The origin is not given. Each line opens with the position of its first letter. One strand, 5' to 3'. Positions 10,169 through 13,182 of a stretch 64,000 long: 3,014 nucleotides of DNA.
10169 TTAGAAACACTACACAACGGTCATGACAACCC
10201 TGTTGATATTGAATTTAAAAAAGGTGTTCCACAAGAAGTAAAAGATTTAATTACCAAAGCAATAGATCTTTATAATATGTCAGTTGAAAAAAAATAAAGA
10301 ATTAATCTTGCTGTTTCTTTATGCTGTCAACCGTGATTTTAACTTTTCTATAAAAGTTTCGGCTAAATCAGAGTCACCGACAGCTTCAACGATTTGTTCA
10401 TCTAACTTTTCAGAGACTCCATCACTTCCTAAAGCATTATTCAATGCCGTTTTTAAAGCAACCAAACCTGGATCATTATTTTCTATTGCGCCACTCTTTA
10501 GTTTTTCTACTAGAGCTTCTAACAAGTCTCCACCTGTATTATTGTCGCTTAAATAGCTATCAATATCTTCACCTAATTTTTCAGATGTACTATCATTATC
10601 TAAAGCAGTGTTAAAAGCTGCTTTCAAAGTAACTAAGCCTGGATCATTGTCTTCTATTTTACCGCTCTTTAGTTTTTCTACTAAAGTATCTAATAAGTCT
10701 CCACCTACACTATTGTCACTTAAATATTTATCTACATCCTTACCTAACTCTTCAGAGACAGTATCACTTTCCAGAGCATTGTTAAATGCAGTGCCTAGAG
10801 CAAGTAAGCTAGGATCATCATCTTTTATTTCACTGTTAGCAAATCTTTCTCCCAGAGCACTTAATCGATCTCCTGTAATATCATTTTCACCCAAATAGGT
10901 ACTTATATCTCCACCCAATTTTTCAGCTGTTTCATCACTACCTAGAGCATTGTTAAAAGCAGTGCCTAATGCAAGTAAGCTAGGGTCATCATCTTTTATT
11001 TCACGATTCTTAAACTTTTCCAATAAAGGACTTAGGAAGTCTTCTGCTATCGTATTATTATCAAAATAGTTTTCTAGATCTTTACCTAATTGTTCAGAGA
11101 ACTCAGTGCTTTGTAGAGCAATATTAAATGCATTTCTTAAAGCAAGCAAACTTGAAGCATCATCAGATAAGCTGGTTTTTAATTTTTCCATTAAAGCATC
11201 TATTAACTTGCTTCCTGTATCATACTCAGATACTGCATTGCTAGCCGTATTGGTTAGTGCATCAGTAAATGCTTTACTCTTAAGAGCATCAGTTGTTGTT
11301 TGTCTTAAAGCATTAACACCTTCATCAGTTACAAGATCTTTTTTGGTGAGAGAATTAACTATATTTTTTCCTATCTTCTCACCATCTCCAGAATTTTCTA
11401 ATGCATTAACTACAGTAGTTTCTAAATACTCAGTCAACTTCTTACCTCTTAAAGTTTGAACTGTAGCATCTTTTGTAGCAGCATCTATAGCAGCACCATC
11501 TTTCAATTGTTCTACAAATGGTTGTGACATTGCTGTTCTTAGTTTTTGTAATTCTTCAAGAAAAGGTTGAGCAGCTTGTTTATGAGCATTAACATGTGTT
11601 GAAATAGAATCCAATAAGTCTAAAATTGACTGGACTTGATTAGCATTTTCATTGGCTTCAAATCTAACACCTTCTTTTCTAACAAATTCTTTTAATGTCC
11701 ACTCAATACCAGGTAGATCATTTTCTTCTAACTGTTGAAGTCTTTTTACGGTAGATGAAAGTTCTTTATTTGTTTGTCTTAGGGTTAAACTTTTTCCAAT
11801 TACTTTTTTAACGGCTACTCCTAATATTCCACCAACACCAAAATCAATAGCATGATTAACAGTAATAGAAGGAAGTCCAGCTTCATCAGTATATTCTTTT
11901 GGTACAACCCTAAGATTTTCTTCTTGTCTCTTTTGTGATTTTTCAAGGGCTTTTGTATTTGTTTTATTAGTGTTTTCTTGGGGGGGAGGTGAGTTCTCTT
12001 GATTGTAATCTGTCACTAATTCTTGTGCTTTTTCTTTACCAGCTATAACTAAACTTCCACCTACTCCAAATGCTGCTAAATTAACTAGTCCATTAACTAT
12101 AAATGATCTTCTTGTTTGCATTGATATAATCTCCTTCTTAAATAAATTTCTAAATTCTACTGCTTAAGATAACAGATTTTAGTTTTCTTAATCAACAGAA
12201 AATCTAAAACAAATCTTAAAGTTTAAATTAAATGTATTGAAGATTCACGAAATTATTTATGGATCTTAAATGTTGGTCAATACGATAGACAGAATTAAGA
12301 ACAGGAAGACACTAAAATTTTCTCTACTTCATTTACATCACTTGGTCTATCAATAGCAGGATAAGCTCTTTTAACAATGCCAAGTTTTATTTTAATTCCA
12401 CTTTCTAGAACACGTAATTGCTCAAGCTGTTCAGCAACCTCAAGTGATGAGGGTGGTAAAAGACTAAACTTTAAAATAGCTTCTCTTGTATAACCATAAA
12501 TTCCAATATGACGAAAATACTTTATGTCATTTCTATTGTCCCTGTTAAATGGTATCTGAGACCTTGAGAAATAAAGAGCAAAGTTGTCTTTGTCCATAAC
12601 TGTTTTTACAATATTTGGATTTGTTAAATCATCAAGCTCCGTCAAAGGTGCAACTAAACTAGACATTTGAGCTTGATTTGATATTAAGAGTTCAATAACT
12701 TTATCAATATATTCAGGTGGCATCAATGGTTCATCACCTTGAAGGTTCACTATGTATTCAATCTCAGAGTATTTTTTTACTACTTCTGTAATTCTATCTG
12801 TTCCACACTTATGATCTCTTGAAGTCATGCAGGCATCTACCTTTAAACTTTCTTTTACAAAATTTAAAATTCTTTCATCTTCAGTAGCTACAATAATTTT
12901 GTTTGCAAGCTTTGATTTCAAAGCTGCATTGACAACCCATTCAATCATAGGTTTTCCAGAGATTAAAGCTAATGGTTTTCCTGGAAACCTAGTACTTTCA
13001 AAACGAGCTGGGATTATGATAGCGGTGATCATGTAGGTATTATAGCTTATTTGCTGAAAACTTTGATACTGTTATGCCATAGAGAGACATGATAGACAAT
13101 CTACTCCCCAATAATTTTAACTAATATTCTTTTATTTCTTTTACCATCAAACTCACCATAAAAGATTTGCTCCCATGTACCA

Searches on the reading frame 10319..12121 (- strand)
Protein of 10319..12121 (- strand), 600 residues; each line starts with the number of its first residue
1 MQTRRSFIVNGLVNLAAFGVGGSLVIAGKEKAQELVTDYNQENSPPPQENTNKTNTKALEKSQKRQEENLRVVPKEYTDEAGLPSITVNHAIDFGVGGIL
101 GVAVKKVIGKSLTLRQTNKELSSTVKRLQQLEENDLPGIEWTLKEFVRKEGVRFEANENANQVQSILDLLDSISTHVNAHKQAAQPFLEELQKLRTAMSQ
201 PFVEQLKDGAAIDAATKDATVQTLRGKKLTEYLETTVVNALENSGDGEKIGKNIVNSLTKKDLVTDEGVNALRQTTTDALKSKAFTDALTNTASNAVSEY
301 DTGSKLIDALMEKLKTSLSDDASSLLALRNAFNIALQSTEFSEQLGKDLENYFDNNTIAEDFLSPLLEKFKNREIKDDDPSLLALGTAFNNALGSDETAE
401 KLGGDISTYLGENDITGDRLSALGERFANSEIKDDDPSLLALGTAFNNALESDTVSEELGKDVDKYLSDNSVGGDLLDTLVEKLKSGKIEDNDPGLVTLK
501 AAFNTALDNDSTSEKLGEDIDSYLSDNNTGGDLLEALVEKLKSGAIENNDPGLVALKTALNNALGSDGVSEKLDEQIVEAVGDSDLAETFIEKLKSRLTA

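Call 34: search_protein_families(library=pfam, proteins=[window:10319-12121:-], max_evalue=0.00001)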
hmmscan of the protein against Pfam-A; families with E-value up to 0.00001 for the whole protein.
window:10319-12121:- (600 aa): 0 families

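Call 110: search_protein_families(library=pfam, proteins=[window:10319-12121:-], max_evalue=0.01)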
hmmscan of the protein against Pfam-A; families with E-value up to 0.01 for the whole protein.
window:10319-12121:- (600 aa): 1 family
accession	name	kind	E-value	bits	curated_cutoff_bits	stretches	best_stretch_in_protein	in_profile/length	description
PF07275.16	ArdA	-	0.004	18.2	27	0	107-361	14-139/155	Antirestriction protein (ArdA)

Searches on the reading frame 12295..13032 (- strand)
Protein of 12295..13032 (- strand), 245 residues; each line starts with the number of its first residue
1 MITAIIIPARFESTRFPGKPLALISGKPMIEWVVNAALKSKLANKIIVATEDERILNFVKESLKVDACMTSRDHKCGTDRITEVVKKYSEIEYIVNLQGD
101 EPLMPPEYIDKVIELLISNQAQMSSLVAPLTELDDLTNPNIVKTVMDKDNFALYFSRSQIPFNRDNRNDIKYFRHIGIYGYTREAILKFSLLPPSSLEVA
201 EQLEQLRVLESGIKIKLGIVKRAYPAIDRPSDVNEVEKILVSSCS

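Call 84: search_protein_families(library=pfam, proteins=[window:12295-13032:-], max_evalue=0.0001)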
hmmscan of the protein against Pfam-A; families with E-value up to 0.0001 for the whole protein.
window:12295-13032:- (245 aa): 2 families
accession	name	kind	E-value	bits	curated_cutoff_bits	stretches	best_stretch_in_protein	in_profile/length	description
PF02348.25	CTP_transf_3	-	3.5e-63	213.7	22.6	1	4-215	1-217/217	Cytidylyltransferase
PF12804.13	NTP_transf_3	-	7.9e-07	29.8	27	1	13-122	9-117/160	MobA-like NTP transferase domain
